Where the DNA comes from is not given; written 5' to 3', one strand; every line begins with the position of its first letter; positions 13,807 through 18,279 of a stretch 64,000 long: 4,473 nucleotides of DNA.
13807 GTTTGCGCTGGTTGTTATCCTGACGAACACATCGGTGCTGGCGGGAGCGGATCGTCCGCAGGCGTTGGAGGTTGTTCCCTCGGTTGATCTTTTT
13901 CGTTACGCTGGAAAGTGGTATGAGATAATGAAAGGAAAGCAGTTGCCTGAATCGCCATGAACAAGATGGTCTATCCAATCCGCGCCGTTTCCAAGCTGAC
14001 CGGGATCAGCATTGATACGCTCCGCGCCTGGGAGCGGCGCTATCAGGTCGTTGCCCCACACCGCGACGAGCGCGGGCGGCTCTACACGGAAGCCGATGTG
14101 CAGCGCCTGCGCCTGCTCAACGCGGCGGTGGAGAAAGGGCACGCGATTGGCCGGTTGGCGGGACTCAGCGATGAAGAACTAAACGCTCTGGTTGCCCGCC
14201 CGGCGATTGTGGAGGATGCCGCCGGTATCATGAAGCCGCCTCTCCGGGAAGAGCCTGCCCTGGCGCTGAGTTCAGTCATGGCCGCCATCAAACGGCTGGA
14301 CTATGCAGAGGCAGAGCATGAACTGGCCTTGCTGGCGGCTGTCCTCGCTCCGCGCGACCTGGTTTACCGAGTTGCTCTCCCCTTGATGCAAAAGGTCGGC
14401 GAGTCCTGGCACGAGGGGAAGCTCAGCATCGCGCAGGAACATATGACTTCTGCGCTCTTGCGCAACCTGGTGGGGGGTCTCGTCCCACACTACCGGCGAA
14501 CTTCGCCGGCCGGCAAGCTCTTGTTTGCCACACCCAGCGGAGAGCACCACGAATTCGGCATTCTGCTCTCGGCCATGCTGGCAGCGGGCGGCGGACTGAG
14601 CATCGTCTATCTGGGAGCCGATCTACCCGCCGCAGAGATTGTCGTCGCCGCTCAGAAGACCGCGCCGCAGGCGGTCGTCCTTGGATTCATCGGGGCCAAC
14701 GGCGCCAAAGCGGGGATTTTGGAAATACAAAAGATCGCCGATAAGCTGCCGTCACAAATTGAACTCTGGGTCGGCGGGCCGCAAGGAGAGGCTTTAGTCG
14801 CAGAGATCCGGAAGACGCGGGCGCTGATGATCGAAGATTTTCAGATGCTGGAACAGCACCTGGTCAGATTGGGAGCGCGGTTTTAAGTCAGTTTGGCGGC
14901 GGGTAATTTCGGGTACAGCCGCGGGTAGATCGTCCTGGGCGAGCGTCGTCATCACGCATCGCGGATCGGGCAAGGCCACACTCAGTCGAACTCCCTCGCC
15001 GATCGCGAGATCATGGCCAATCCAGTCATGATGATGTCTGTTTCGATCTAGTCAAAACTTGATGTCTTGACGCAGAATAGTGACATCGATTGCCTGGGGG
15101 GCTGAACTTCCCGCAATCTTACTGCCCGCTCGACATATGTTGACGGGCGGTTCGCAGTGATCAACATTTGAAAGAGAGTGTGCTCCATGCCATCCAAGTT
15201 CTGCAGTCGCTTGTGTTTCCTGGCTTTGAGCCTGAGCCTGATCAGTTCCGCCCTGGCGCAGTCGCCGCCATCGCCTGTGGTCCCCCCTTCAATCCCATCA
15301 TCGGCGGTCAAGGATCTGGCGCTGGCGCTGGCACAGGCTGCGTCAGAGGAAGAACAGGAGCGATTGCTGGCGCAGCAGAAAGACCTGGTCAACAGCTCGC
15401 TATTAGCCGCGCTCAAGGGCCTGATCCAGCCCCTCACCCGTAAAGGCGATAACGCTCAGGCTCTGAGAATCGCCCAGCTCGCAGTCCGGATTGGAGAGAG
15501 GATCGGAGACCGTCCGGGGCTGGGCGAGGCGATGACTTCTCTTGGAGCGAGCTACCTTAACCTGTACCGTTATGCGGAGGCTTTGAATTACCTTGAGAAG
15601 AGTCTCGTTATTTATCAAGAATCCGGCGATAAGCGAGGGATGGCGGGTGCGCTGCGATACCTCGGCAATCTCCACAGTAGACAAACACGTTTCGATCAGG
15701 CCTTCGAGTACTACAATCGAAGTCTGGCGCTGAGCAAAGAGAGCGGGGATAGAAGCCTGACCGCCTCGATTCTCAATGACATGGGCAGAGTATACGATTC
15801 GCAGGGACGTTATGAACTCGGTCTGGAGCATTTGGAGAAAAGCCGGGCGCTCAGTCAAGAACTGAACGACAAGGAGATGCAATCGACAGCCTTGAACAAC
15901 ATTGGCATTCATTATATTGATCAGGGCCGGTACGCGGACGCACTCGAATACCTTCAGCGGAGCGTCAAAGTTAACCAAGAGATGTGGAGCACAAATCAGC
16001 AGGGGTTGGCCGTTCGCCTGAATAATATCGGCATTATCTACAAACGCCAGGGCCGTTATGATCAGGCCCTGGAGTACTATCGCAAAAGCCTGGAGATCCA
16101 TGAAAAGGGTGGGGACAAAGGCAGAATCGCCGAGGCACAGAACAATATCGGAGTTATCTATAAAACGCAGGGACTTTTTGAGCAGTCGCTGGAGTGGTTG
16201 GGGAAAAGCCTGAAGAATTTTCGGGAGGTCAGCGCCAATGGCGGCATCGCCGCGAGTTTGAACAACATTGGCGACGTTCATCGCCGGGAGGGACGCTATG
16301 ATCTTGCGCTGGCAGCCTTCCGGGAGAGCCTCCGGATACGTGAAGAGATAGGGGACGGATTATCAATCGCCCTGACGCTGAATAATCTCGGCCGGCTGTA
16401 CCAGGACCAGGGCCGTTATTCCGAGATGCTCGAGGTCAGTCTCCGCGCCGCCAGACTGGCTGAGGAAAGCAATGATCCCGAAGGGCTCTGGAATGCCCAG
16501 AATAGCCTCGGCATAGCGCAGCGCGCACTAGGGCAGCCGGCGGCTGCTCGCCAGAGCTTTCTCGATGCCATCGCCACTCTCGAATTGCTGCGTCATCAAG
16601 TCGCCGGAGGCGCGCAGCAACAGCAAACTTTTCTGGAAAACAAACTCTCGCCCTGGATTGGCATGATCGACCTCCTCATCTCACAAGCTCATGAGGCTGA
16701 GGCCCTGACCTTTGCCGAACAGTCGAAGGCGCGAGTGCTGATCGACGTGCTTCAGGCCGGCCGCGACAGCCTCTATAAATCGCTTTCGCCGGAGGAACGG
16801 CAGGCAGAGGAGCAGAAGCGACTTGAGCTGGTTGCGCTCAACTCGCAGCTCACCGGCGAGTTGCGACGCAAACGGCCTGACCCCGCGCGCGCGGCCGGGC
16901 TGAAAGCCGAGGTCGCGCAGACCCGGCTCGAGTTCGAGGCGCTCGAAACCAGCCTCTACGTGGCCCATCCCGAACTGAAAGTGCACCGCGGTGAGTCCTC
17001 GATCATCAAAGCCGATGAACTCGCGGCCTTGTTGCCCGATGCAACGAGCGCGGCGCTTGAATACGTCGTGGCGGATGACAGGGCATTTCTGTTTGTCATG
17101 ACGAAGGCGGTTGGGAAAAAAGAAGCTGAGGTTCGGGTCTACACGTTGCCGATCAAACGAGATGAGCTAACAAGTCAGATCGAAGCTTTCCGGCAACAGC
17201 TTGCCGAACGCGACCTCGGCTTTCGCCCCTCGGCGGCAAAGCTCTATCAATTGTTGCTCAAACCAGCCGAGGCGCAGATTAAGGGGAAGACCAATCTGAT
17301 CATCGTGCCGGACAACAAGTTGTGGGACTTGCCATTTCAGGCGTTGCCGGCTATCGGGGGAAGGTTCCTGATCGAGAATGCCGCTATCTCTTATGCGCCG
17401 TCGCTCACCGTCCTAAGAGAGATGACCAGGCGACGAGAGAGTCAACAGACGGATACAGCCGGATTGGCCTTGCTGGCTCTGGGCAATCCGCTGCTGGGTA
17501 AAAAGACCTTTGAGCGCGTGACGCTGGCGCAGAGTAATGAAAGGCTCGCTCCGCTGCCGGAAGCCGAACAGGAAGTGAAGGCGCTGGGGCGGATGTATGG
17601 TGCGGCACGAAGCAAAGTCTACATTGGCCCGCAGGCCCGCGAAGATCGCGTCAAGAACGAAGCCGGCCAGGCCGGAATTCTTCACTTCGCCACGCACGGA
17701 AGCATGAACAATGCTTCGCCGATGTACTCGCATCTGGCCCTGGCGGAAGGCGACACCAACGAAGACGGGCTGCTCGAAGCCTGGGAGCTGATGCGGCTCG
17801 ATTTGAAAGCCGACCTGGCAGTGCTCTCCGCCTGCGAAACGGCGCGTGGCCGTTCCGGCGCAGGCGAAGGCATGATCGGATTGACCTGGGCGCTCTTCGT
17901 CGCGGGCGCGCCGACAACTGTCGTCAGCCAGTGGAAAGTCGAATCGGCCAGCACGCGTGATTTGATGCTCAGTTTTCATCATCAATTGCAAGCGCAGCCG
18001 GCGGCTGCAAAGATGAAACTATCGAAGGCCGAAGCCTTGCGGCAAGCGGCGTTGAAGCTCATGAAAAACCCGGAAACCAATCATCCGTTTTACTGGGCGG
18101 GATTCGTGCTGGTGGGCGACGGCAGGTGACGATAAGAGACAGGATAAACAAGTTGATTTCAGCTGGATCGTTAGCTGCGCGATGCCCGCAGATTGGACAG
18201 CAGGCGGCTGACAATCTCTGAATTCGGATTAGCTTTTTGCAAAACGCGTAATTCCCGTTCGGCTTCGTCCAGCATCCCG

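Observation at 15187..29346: Two paralogous ECF-type sigma / zinc-finger anti-sigma / secreted TPR-CHAT protease modules within 14 kb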

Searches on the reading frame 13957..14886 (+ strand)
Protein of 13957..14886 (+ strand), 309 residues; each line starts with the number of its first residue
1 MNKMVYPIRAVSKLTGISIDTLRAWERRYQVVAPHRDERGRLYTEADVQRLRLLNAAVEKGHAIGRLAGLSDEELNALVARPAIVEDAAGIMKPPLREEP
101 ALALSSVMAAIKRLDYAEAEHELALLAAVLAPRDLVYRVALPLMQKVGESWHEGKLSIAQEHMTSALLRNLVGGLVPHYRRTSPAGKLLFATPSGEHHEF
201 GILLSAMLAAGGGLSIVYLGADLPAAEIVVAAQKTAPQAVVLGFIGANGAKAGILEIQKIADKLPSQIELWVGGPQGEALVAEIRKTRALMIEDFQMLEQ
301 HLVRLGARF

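Call 21: search_protein_families(library=pfam, proteins=[window:13957-14886:+], max_evalue=0.001)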
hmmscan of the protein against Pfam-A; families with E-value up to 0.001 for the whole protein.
window:13957-14886:+ (309 aa): 4 families
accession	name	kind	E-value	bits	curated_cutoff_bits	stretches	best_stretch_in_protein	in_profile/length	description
PF13411.12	MerR_1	-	1.7e-15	57.3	21.6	1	6-70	1-65/69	MerR HTH family regulatory protein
PF02607.22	B12-binding_2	-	1.6e-09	38.2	23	1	116-172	14-70/74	B12 binding domain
PF00376.29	MerR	-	4.1e-09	36.5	28.2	1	8-41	2-35/38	MerR family regulatory protein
PF02310.24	B12-binding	-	1.4e-06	28.6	32.1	1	187-286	2-100/121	B12 binding domain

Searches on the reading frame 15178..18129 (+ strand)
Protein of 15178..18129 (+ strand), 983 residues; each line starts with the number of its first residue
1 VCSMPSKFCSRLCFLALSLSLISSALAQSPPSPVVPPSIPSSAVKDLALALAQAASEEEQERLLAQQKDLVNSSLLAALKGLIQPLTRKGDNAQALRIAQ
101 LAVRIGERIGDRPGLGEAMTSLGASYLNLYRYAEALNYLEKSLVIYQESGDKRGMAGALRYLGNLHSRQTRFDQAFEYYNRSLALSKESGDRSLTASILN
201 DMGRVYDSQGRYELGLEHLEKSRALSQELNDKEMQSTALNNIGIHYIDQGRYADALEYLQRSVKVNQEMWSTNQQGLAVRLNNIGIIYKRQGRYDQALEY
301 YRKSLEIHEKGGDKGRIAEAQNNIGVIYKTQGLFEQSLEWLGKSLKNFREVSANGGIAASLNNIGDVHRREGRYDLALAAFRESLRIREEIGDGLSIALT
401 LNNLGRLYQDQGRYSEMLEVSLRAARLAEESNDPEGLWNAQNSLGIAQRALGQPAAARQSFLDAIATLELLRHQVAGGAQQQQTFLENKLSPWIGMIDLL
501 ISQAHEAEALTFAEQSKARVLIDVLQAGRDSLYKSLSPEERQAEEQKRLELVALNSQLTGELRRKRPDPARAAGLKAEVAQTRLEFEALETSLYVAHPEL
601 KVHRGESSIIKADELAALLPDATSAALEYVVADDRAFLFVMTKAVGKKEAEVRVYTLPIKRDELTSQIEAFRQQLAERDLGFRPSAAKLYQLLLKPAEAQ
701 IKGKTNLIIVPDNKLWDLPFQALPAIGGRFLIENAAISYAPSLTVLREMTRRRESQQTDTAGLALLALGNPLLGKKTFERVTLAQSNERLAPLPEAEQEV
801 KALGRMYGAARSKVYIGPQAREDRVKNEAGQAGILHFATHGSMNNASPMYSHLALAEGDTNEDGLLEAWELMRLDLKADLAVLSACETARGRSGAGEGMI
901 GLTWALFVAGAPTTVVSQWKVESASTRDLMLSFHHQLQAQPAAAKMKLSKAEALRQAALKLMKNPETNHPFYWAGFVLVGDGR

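Call 9: search_protein_families(library=pfam, proteins=[window:15178-18129:+], max_evalue=0.01)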
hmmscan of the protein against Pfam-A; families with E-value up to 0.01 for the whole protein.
window:15178-18129:+ (983 aa): 21 families
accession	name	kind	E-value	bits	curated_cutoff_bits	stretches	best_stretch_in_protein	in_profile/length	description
PF13424.12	TPR_12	-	2.1e-99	326.2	30.1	9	236-310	3-77/77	Tetratricopeptide repeat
PF12770.12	CHAT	-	1.8e-74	251.2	24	1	684-981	2-289/289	CHAT domain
PF13374.12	TPR_10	-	5.5e-44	147.4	27.5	6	278-310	2-34/42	Tetratricopeptide repeat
PF00515.34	TPR_1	-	6.5e-42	140.1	27.8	3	281-309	4-32/34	Tetratricopeptide repeat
PF07719.23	TPR_2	-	6.4e-39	129.3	27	4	281-308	4-31/34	Tetratricopeptide repeat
PF13181.12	TPR_8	-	6.8e-30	101.1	25.7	2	281-307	4-30/34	Tetratricopeptide repeat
PF13176.12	TPR_7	-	7.4e-26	88.4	27.9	2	281-313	2-34/36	Tetratricopeptide repeat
PF24885.1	TPR_NPHP3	-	9.5e-17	61.6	100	3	316-436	97-221/239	Nephrocystin-3 TPR domain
PF13432.12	TPR_16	-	1.1e-12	48.6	32.7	1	201-263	2-58/65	Tetratricopeptide repeat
PF17874.7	TPR_MalT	-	4e-12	46.5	45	2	89-268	14-193/336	MalT-like TPR region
PF13428.12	TPR_14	-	6.8e-11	42.2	23.5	0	286-308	9-31/44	Tetratricopeptide repeat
PF13174.12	TPR_6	-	1.8e-07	31.8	26.3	0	284-305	6-27/33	Tetratricopeptide repeat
PF14938.12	SNAP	-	2e-07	31.2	25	0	131-221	89-180/282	Soluble NSF attachment protein, SNAP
PF13414.12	TPR_11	-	2.8e-07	30.5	26.8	0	287-332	3-42/42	TPR repeat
PF10602.15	RPN7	-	7.2e-07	29.5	29.6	0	335-468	13-143/174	26S proteasome subunit RPN7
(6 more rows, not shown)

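Call 10: search_protein_families(library=ncbifam, proteins=[window:15178-18129:+], max_evalue=0.01)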
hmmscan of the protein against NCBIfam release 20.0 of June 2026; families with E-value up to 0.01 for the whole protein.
window:15178-18129:+ (983 aa): 19 families
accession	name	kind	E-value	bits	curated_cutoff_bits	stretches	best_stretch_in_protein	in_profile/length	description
NF053520.1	HK_Porph_FimS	equivalog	4.6e-41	140.8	600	3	250-430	98-276/618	sensor histidine kinase FimS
NF041717.1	HaaA_phane_TPR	equivalog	2.6e-36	125.1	1125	1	54-434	486-868/882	cyclophane-containing RiPP biosynthesis TPR protein HaaT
NF053617.1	SARPRegAfsRStmc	equivalog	3e-27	95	1430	3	198-349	738-887/986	SARP-family global regulator AfsR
NF002725.1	PRK02603.1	equivalog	6.8e-24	84.8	143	4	249-333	48-121/173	photosystem I assembly protein Ycf3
NF040586.1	FxSxx_TPR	equivalog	2.2e-20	72.8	300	2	152-309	424-587/830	FxSxx-COOH system tetratricopeptide repeat protein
NF053779.1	BT3442_fam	equivalog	8.5e-15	54.5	940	2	122-267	108-253/563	BT3442 family protein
TIGR02521.1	type_IV_pilW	equivalog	4.4e-14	52.6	154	2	116-268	31-167/234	type IV pilus biogenesis/stability protein PilW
NF053720.1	NsdA_fam_reg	subfamily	8.2e-14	51.9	75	2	169-235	214-280/432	NsdA family TPR-like regulatory protein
NF033762.1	social_mot_Tgl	equivalog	1.1e-11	44.6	225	2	231-463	25-229/252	social motility TPR repeat lipoprotein Tgl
NF040959.1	MamA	equivalog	1e-10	41.4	200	2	237-388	38-169/204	magnetosome protein MamA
NF052312.1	T9SS_PorW_SprE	equivalog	1.4e-08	33.9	250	1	117-328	180-379/716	type IX secretion system periplasmic lipoprotein PorW/SprE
NF058541.1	SusR_regulator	equivalog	2.2e-08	33.8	480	1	293-342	57-106/515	SusR family glycan utilization regulator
NF047558.1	TPR_END_plus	domain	2e-07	30.8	32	0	241-269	4-32/56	TPR end-of-group domain-containing protein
NF008391.2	PRK11189.1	equivalog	2.9e-06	27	250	0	194-268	63-131/297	lipoprotein NlpI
NF033758.1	gliding_GltE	equivalog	7.1e-06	25.2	225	1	273-466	81-250/411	adventurous gliding motility TPR repeat lipoprotein GltE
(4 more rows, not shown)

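Call 28: search_solved_structures(query=window:15187-18129:+, max_evalue=0.001)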
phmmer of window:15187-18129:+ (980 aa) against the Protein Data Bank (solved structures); distinct sequences matched with E-value up to 0.001: 72 (the best 60 are shown).
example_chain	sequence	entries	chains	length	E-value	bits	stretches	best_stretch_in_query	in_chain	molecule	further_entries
9qhb_A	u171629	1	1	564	8.4e-49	169.8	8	156-342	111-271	Engineered tetratricopeptide repeat protein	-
8bu0_A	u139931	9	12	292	5.5e-27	97.6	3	236-342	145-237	Consensus tetratricopeptide repeat protein | Crystal structure of an 8-repeat consensus TPR superhelix with Zinc. | Monomer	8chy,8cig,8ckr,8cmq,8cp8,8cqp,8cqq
7ai4_A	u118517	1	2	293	8.1e-27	97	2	235-387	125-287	Isoform C of Kinesin light chain 1,Isoform C of Kinesin light chain 1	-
6hc2_A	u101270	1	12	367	8.4e-27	97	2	104-279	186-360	G-protein-signaling modulator 2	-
4wng_A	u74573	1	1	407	1.2e-26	96.4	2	104-279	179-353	G-protein-signaling modulator 2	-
3sf4_A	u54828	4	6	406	1.2e-26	96.4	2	104-279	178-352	G-protein-signaling modulator 2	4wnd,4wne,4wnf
5a7d_B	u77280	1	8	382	1.7e-26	96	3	101-239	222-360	PINS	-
5a6c_A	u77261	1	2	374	3.5e-26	94.9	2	104-268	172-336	G-PROTEIN-SIGNALING MODULATOR 2, AFADIN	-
4g2v_A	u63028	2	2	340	1.1e-25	93.2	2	103-266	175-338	G-protein-signaling modulator 2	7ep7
3ro2_A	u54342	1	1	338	1.1e-25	93.2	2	103-266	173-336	G-protein-signaling modulator 2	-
3nf1_A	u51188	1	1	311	3.9e-24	88.2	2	235-416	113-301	Kinesin light chain 1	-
6swu_A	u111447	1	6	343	4.1e-24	88.1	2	233-426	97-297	Kinesin light chain 1,Kinesin light chain 1,TPR domain of kinesin light chain 1 in complex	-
6fv0_A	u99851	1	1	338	5e-24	87.8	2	233-425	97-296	Kinesin light chain 1,Torsin-1A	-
9pmb_C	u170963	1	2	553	1.2e-23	86.6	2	233-417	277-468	Kinesin light chain 1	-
6fuz_A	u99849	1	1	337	1.4e-23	86.3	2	235-424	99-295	Kinesin light chain 1,Kinesin light chain 1,C-Jun-amino-terminal kinase-interacting protei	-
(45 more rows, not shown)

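Call 79: search_protein_families(library=padloc, proteins=[window:15187-18129:+], max_evalue=0.01)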
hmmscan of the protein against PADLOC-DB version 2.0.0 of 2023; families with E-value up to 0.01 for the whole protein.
window:15187-18129:+ (980 aa): 1 family
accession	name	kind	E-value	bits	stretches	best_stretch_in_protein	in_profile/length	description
PDLC01169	TPR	-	2.6e-32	110.2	5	192-286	108-200/252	TPR repeats containing protein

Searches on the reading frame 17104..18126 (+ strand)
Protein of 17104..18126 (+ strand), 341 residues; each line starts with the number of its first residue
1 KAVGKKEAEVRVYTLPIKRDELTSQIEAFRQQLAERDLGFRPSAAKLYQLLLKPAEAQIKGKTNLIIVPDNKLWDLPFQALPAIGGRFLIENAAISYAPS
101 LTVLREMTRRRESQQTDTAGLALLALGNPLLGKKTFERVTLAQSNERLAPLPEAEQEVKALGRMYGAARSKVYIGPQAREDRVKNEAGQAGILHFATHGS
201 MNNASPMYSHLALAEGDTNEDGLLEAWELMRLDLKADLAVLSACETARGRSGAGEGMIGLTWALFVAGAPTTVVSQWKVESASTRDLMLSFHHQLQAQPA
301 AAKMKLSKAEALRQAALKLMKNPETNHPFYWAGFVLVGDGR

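Call 30: search_solved_structures(query=window:17104-18126:+, max_evalue=1, show_alignments=2)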
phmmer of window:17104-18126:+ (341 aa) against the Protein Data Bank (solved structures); distinct sequences matched with E-value up to 1: 5.
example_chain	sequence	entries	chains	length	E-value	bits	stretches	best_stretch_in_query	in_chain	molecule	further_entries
8d9f_A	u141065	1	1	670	0.0068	19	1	178-288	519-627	CHAT domain protein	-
8d9g_A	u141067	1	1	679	0.0071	19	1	178-288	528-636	CHAT domain protein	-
7x8a_D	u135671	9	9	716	0.0078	18.8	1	178-288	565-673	CHAT domain protein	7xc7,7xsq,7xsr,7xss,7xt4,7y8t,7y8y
7y83_D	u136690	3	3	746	0.0083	18.7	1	178-288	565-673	CHAT domain protein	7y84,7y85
8d9h_E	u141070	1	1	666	0.025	17.2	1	178-288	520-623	CHAT domain protein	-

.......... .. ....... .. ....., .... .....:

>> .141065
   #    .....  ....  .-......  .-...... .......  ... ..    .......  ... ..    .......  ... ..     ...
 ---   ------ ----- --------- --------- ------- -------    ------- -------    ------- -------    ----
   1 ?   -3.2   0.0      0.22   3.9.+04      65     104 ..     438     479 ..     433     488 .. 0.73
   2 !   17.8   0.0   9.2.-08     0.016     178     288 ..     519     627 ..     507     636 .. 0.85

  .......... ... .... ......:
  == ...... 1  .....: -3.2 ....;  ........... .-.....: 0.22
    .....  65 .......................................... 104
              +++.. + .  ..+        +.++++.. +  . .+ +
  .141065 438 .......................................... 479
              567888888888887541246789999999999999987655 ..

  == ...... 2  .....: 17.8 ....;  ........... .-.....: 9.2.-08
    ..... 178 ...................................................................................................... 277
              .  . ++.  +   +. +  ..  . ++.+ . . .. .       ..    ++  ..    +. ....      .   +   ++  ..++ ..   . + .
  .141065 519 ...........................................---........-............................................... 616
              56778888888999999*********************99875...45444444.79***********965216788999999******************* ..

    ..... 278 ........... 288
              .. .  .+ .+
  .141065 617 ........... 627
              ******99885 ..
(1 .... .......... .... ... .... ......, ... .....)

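Call 104: search_solved_structures(query=A4, max_evalue=1)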
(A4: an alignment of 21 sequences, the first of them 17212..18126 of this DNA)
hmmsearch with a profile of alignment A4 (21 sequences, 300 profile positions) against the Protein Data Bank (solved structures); distinct sequences matched with E-value up to 1: 13.
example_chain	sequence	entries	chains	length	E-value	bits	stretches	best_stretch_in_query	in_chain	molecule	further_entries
8d9f_A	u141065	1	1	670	0.0014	21.2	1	142-252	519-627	CHAT domain protein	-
8d9g_A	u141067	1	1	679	0.0015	21.2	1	142-252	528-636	CHAT domain protein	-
8d9h_E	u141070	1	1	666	0.0015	21.1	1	142-252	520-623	CHAT domain protein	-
7x8a_D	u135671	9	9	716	0.0017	20.9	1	142-252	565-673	CHAT domain protein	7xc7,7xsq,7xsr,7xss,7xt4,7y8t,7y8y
7y83_D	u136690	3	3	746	0.0019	20.8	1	142-252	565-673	CHAT domain protein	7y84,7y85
5fc2_B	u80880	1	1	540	0.026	17.1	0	189-246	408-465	separase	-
5fby_A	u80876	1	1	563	0.029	16.9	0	189-246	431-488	separase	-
5fc3_B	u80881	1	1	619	0.037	16.6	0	189-246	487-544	separase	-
4aw4_A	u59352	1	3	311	0.44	13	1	37-194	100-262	INTERNALIN B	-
4cil_A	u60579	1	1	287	0.52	12.8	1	41-194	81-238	YOPM-CAP, INTERNALIN B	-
2uzx_A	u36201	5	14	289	0.56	12.7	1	41-194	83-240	INTERNALIN B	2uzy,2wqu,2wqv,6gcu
1h6t_A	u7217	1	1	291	0.58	12.6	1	41-194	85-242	INTERNALIN B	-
6dbg_A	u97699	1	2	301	0.63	12.5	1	41-194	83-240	Internalin B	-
